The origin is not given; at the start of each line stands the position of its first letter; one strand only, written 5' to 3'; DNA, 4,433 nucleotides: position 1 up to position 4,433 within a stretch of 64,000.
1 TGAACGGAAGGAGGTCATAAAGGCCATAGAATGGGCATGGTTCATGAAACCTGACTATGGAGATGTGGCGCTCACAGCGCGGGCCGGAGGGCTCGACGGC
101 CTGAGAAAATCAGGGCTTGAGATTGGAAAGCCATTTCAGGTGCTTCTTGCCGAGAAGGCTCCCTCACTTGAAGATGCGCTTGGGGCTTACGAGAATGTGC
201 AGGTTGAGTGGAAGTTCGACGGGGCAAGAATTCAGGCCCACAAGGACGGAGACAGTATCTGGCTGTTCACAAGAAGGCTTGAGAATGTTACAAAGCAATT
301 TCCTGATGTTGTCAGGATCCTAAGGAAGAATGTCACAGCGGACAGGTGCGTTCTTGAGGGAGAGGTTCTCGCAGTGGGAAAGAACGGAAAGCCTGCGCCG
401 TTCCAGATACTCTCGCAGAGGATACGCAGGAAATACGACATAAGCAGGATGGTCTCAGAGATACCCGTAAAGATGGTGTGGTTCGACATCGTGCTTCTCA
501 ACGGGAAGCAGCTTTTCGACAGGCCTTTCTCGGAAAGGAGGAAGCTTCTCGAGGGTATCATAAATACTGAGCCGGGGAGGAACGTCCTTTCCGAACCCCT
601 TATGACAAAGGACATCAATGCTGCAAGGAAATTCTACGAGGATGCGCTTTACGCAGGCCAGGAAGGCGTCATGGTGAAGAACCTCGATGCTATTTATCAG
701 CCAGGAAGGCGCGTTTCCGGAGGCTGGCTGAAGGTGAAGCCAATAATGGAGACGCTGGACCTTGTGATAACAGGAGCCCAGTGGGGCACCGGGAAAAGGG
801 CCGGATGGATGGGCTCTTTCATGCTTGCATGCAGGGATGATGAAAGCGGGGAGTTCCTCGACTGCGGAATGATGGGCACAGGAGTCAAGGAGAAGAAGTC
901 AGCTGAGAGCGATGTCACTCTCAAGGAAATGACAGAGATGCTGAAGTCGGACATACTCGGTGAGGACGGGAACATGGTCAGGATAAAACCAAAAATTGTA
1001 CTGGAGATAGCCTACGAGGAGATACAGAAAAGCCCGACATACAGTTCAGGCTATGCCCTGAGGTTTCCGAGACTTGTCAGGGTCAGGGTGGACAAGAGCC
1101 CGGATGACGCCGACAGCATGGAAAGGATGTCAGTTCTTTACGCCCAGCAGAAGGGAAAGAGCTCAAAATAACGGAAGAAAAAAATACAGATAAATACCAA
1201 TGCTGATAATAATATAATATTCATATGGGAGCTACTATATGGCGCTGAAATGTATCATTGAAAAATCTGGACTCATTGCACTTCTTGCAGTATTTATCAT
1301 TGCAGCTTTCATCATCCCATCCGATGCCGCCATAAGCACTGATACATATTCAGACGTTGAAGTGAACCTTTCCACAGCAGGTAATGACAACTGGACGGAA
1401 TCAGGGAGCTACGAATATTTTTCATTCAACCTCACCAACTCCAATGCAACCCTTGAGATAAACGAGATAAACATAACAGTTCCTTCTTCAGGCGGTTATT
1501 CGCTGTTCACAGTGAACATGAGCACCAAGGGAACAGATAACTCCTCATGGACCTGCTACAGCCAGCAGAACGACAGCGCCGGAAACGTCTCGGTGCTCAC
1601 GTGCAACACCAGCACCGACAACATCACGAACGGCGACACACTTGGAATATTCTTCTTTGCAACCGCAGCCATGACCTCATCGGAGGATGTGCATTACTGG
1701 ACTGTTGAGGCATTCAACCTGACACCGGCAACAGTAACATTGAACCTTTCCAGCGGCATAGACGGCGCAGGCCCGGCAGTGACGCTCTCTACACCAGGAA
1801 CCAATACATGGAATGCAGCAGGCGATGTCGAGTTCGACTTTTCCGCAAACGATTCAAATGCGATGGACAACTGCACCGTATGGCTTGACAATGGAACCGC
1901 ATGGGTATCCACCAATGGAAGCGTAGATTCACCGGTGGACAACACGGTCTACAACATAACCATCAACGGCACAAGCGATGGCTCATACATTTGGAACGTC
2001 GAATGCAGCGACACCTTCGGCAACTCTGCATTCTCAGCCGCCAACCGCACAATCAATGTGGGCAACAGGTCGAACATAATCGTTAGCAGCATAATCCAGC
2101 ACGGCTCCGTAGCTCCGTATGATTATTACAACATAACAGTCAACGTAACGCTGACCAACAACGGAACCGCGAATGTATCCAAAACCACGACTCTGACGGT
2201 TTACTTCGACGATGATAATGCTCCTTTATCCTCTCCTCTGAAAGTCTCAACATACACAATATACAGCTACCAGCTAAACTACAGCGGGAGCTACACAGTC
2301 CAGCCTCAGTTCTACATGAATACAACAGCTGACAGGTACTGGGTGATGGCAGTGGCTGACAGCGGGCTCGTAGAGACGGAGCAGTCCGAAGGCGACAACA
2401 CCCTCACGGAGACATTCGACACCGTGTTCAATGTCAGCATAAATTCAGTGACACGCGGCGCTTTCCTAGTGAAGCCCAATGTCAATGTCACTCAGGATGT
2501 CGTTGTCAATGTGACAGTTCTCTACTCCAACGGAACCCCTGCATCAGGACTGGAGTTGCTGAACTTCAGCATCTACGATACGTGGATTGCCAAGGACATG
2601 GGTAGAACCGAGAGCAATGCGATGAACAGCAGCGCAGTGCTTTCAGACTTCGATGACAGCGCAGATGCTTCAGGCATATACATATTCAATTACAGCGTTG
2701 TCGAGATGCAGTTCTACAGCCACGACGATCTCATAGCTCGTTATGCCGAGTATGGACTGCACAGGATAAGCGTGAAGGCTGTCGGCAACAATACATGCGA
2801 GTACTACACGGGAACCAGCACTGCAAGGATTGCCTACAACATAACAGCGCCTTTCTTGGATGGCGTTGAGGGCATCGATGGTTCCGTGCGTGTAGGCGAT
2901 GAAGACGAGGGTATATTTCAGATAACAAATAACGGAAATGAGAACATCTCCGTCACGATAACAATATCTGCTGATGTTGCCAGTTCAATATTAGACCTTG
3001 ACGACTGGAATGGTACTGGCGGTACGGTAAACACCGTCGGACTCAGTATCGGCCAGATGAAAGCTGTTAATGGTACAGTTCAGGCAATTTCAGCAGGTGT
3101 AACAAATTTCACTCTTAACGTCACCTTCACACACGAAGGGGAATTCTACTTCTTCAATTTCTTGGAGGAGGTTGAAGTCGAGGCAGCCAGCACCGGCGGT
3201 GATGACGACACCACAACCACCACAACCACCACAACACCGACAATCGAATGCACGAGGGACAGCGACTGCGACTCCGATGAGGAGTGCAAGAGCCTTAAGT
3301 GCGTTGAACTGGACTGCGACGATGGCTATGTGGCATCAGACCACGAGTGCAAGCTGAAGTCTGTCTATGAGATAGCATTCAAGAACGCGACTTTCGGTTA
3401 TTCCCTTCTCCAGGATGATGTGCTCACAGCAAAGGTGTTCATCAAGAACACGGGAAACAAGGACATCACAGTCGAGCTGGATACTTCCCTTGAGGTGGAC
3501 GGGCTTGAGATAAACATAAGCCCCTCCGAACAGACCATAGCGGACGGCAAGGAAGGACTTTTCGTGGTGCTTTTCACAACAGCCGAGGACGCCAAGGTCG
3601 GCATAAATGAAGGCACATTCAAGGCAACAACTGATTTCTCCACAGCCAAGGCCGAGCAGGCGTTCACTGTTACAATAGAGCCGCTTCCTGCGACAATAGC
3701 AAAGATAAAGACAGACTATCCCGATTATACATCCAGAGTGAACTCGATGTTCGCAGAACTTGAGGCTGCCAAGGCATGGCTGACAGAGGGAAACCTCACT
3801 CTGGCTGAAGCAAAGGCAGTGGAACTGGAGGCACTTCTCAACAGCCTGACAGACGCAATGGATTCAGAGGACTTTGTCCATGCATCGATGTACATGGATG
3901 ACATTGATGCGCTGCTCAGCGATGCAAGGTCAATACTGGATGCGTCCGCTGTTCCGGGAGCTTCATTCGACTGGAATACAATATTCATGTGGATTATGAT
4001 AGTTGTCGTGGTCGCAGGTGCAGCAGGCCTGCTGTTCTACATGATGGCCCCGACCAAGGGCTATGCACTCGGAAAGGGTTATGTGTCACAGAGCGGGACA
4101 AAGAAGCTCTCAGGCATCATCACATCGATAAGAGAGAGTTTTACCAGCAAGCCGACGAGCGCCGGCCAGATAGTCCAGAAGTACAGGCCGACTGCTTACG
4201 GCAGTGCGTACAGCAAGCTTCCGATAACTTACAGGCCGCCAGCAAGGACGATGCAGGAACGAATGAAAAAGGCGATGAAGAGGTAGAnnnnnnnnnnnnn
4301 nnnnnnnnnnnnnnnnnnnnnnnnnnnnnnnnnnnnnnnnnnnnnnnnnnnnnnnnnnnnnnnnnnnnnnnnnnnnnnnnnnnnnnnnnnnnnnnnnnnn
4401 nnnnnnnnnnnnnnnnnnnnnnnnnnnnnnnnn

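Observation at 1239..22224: Two paralogous giant N-glycosylated type-I surface proteins share a distinctive C-terminal module architecture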

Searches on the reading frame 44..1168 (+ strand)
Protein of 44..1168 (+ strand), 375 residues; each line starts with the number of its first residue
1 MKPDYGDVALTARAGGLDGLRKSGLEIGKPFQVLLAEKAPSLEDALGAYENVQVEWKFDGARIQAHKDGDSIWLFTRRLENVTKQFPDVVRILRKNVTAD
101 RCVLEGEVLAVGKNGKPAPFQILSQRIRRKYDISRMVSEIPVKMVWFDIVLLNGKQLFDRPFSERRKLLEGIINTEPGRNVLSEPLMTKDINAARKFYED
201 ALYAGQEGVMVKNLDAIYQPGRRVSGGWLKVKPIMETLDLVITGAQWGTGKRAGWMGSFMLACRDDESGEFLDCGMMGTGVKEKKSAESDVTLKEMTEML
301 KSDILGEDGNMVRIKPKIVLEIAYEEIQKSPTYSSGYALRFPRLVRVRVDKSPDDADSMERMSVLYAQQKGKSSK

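Call 9: search_protein_families(library=pfam, proteins=[window:44-1168:+], max_evalue=0.01)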
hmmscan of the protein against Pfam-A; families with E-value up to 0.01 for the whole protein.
window:44-1168:+ (375 aa): 4 families
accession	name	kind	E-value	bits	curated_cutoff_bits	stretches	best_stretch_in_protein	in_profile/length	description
PF01068.26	DNA_ligase_A_M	-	2.6e-54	184.5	26.2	1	35-232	3-204/204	ATP dependent DNA ligase domain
PF04679.21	DNA_ligase_A_C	-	5.4e-14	52.8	27.5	1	252-351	1-94/94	ATP dependent DNA ligase C terminal region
PF09414.15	RNA_ligase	-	0.0026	18.4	27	1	51-232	2-171/171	RNA ligase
PF01331.24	mRNA_cap_enzyme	-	0.0041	17.4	29.6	0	142-171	90-119/194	mRNA capping enzyme, catalytic domain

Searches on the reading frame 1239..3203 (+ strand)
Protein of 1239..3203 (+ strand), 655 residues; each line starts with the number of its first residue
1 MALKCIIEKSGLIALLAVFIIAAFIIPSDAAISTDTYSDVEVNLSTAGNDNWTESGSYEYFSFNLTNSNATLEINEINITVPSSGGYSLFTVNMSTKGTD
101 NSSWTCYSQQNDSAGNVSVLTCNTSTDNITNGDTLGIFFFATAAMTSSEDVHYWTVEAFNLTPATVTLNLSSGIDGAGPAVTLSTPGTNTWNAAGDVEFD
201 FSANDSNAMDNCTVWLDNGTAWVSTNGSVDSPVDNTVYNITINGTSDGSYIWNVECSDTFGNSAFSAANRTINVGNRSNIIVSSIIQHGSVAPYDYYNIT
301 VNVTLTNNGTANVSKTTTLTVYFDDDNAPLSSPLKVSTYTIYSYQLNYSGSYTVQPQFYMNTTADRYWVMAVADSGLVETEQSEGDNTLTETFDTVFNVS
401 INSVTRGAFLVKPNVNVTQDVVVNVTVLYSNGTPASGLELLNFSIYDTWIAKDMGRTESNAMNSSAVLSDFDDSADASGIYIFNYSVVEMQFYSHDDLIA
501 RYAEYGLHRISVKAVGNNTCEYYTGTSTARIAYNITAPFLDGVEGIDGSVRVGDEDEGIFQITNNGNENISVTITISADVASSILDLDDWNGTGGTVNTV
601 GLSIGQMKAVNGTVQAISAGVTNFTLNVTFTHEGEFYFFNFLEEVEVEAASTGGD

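Call 83: search_solved_structures(query=window:1239-3203:+, max_evalue=1)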
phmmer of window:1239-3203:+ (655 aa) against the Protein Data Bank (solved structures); distinct sequences matched with E-value up to 1: 4.
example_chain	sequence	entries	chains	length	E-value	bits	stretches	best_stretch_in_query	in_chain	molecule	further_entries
4kjd_A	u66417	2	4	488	0.34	12.7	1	255-302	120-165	Intestinal-type alkaline phosphatase 1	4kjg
8fqc_A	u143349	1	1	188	0.5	12.2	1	143-245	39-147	Baseplate Central Spike, gp27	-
2ec6_A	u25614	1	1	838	0.68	11.7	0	38-92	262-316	Myosin heavy chain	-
2os8_A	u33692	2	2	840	0.68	11.7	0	38-92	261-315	Myosin heavy chain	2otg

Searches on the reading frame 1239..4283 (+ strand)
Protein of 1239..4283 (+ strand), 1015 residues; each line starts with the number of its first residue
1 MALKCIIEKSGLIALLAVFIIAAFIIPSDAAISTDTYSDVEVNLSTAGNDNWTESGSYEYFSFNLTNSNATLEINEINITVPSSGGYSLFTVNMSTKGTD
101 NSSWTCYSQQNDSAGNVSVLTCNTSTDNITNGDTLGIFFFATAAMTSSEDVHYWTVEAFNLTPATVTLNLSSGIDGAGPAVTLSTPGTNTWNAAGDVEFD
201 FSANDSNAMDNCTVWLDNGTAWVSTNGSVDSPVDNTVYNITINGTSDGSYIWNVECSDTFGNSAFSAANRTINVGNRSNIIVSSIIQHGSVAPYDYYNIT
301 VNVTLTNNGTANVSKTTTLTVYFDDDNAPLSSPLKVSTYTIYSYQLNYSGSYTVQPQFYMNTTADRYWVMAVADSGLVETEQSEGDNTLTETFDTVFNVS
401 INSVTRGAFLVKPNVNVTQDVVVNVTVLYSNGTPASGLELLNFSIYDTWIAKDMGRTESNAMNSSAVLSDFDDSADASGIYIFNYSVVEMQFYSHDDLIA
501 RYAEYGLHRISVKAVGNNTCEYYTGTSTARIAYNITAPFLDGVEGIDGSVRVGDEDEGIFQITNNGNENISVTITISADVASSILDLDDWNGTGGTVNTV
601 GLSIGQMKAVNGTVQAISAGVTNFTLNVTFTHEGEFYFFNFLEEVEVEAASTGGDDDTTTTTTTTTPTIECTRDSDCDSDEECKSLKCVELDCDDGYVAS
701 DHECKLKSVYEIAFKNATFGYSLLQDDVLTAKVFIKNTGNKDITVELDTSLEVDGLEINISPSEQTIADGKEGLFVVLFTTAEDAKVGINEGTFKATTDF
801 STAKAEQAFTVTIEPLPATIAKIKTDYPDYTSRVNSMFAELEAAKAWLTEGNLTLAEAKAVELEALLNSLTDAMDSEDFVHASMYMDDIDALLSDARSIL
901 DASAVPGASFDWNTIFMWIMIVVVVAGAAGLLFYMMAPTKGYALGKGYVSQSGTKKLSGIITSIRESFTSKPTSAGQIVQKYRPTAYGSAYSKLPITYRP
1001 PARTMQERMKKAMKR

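Call 6: search_protein_families(library=pfam, proteins=[window:1239-4283:+], max_evalue=1)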
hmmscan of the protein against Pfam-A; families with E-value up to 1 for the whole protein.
window:1239-4283:+ (1015 aa): 5 families
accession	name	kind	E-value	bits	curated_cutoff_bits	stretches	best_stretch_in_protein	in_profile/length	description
PF07705.17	CARDB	-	5.4e-06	27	22.7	1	291-390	13-100/101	CARDB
PF19912.4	DUF6385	-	0.014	15.8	26.8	0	560-586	10-36/82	Domain of unknown function (DUF6385)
PF19092.6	DUF5780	-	0.15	12.7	28.2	1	301-349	2-49/109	Family of unknown function (DUF5780)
PF22544.2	HYDIN_VesB_CFA65-like_Ig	-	0.19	12.4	25.5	0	727-782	19-73/100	HYDIN/CFA65/VesB-like, Ig-like domain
PF07127.16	Nodulin_late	-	0.6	10.9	30.4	0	663-693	22-53/54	Late nodulin domain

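Call 71: search_protein_families(library=ncbifam, proteins=[window:1239-4283:+], max_evalue=0.01)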
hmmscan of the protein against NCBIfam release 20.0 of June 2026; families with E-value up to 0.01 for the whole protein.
window:1239-4283:+ (1015 aa): 1 family
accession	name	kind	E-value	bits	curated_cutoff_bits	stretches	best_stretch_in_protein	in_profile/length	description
NF045517.1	halo_surf_dom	domain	0.0045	17.1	40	1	779-821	39-80/88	BGTF surface domain-containing protein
